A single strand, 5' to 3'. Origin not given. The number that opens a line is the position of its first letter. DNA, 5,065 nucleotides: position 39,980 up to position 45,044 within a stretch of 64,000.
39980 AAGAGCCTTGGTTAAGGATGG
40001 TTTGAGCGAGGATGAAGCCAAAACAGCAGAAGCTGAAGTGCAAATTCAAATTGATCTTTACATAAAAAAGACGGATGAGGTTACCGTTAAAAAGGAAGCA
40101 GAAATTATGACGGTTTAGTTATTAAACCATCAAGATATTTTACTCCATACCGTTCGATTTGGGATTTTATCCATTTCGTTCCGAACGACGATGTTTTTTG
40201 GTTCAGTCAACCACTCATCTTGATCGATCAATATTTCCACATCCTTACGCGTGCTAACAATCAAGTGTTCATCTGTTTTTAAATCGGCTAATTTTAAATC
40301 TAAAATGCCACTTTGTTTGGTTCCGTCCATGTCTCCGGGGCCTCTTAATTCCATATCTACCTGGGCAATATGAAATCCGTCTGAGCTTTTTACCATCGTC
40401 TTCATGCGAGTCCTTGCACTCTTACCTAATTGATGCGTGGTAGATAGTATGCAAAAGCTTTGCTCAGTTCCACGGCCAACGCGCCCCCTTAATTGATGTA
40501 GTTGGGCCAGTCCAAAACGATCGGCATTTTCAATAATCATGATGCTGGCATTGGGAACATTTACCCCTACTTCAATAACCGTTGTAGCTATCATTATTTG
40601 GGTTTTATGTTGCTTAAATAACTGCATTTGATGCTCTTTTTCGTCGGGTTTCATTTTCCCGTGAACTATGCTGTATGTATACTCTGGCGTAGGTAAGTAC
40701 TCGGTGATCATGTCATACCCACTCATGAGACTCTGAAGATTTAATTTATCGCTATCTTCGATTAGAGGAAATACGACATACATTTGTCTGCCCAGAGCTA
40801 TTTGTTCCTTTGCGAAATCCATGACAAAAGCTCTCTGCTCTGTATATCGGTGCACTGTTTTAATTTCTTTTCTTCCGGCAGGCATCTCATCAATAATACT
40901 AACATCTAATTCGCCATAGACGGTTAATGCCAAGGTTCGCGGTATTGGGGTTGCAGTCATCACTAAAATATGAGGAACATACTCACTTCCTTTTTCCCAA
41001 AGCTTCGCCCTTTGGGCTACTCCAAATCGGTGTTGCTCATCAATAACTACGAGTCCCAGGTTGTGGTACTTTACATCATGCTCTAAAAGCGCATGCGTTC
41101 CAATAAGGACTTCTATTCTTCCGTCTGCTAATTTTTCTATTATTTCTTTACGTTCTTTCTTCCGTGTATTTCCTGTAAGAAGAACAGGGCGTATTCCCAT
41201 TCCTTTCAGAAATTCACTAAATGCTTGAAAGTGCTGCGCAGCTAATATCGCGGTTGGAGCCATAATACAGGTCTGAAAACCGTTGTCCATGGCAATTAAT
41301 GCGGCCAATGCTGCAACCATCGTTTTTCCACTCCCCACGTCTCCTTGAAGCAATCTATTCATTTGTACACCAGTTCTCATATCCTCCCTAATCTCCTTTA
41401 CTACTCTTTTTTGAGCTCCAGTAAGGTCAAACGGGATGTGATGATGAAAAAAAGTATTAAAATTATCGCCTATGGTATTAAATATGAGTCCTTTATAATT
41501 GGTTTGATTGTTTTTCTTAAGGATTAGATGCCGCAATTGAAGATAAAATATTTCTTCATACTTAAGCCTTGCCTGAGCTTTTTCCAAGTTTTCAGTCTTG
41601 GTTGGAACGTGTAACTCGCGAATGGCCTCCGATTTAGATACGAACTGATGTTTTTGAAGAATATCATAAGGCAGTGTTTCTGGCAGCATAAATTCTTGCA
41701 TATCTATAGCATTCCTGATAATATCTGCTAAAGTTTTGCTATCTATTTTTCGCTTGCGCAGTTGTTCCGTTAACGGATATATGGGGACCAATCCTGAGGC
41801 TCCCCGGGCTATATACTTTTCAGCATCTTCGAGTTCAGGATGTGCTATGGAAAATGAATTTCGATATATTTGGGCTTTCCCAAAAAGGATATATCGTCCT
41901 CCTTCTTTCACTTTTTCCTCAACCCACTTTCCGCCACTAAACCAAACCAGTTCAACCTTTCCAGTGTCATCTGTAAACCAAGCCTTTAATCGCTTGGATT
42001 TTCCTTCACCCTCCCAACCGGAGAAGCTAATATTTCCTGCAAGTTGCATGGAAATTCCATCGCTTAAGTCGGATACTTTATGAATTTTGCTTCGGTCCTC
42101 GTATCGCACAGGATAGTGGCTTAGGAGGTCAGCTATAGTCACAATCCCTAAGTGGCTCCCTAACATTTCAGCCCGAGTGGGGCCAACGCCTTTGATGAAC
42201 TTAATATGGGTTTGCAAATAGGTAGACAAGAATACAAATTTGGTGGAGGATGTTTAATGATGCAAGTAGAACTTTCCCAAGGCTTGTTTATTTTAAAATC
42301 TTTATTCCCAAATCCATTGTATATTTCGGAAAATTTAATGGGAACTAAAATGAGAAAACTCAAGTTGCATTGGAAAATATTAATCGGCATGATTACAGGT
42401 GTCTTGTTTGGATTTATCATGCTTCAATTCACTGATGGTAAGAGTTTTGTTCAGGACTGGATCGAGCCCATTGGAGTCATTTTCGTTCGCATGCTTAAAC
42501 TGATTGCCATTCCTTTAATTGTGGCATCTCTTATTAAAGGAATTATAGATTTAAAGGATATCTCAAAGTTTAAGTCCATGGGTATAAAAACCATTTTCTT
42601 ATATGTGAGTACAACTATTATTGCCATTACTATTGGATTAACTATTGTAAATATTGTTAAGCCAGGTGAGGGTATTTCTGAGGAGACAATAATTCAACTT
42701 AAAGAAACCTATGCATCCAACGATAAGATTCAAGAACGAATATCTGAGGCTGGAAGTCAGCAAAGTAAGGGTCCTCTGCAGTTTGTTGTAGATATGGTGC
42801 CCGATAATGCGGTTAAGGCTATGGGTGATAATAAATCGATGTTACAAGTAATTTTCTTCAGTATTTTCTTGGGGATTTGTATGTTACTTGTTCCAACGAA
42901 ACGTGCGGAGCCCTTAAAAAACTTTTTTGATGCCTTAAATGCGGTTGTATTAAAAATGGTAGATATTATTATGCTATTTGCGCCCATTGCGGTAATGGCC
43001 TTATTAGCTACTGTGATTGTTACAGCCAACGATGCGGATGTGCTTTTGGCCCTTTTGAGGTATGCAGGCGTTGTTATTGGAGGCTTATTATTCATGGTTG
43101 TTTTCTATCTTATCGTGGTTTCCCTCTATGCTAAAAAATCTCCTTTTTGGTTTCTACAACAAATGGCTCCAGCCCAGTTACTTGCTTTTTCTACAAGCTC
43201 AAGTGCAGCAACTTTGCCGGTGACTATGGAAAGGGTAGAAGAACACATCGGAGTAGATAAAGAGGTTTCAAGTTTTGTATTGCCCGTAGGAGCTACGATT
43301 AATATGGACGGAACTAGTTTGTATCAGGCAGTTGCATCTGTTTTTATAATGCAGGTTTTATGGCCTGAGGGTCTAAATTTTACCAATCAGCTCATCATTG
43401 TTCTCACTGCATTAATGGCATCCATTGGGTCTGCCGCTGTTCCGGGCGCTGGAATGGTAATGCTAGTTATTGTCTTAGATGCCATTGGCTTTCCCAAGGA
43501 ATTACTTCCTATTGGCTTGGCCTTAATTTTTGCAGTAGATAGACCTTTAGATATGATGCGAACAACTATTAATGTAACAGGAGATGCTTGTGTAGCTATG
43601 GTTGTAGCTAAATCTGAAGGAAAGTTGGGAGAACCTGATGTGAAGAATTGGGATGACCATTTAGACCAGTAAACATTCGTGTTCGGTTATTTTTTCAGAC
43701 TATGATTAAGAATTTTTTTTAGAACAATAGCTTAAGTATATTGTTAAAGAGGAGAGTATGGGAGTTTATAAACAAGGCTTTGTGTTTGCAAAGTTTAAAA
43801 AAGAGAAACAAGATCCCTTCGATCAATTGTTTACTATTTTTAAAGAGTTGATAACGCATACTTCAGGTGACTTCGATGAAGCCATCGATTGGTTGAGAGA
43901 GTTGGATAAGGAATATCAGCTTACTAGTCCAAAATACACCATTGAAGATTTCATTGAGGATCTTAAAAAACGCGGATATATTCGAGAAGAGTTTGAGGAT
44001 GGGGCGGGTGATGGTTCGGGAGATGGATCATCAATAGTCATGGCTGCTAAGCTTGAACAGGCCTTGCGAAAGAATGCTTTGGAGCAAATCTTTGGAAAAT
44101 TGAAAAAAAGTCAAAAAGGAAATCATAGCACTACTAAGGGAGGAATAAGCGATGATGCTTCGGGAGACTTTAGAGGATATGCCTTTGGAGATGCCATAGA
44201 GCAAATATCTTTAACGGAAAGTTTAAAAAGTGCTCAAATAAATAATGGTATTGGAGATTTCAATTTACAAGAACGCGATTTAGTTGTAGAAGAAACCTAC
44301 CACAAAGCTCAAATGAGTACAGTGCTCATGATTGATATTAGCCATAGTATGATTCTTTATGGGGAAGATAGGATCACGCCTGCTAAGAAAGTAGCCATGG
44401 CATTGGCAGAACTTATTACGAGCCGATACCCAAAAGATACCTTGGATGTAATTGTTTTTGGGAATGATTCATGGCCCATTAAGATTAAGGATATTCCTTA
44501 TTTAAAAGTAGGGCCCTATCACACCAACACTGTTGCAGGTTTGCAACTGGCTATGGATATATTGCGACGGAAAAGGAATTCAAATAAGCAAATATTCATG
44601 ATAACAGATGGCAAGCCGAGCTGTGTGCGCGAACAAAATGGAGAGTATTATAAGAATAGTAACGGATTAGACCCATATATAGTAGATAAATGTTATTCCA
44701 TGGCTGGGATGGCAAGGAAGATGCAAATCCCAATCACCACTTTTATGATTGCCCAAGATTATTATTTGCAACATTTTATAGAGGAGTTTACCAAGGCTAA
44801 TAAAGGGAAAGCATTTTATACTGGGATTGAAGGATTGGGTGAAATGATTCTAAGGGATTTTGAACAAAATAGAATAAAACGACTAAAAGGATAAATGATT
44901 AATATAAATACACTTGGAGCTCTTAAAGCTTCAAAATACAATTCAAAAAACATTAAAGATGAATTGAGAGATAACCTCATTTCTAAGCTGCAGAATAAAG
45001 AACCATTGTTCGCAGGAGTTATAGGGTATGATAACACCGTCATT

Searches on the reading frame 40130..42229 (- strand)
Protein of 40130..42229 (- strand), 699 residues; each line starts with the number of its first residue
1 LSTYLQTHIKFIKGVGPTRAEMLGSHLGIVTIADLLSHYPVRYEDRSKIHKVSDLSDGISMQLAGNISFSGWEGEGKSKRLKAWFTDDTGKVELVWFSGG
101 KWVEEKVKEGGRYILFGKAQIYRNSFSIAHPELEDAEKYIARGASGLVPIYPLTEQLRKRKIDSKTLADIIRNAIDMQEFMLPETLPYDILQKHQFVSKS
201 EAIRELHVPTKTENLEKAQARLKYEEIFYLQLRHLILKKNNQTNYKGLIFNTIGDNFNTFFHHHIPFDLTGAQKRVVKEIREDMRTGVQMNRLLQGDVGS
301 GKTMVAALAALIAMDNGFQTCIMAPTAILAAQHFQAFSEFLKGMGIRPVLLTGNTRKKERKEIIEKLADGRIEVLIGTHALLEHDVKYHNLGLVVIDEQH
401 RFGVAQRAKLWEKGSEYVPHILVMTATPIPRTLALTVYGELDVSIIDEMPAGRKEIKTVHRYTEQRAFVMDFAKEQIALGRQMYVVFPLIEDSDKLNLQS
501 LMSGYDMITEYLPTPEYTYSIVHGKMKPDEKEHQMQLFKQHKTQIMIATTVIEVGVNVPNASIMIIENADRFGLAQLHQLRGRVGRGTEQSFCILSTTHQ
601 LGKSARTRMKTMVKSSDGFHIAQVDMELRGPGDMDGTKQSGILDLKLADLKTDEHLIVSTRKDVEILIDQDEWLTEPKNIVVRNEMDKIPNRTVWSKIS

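Call 15: search_protein_families(library=pfam, proteins=[window:40130-42229:-], max_evalue=0.01)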
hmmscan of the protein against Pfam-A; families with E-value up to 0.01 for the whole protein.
window:40130-42229:- (699 aa): 12 families
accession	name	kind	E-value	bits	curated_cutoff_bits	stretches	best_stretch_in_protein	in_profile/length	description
PF00270.35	DEAD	-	3.3e-28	99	26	1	272-433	3-164/167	DEAD/DEAH box helicase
PF00271.37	Helicase_C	-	1.5e-25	90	23.5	2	507-586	27-108/110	Helicase conserved C-terminal domain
PF19833.4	RecG_dom3_C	-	1.2e-18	67.3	26.8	1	616-699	2-87/87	ATP-dependent DNA helicase RecG, domain 3, C-terminal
PF17191.10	RecG_wedge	-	1.3e-18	67.5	23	1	9-162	2-151/162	RecG wedge domain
PF04851.21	ResIII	-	1.7e-12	48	22.5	1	269-428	4-162/164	Type III restriction enzyme, res subunit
PF00176.29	SNF2-rel_dom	-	2.1e-07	30.8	24.9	1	288-433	16-168/290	SNF2-related domain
PF01336.31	tRNA_anti-codon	-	1e-05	25.8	27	1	76-135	13-74/75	OB-fold nucleic acid binding domain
PF13604.12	AAA_30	-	9.5e-05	22.6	27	1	270-412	3-110/191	AAA domain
PF07652.20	Flavi_DEAD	-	0.0002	21.8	21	1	294-428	9-136/148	Flavivirus DEAD domain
PF22590.2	Cas3-like_C_2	-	0.00021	21.9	27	1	517-587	30-104/106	CRISPR-associated nuclease/helicase Cas3, C-terminal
PF13401.12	AAA_22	-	0.0081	16.9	27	0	293-403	9-97/130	AAA domain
PF05127.21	NAT10_TcmA_helicase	-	0.009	16.3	22.7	0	294-412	2-111/176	RNA cytidine acetyltransferase NAT10/TcmA, helicase domain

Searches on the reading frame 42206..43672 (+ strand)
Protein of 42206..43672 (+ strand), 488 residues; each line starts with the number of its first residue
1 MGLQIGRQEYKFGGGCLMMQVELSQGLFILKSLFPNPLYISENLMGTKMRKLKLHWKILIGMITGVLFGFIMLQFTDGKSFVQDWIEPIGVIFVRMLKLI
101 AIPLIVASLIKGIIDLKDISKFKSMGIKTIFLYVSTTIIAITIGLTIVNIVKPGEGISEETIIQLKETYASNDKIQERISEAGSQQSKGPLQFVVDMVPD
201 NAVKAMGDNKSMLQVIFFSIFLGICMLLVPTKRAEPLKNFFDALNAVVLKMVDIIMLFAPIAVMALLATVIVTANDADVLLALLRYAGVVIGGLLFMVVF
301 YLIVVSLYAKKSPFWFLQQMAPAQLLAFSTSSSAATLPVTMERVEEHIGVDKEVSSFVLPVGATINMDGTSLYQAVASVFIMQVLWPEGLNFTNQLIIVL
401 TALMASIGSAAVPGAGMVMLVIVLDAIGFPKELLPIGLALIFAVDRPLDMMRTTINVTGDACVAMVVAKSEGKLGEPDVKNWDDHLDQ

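Call 15: search_protein_families(library=pfam, proteins=[window:42206-43672:+], max_evalue=0.01)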
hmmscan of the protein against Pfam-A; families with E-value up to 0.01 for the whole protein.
window:42206-43672:+ (488 aa): 1 family
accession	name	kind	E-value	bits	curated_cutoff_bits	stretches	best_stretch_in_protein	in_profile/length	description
PF00375.23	SDF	-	3.3e-121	405.4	27.9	1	54-469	1-386/387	Sodium:dicarboxylate symporter family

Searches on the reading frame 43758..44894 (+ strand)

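Call 15: search_protein_families(library=pfam, proteins=[window:43758-44894:+], max_evalue=0.01)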
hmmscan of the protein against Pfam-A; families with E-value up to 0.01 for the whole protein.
window:43758-44894:+ (378 aa): 2 families
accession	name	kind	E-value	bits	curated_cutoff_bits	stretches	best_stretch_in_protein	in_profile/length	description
PF13519.12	VWA_2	-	7.5e-09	36.6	27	1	188-286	1-107/107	von Willebrand factor type A domain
PF00092.34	VWA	-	0.0038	17.9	23.8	0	245-293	67-122/174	von Willebrand factor type A domain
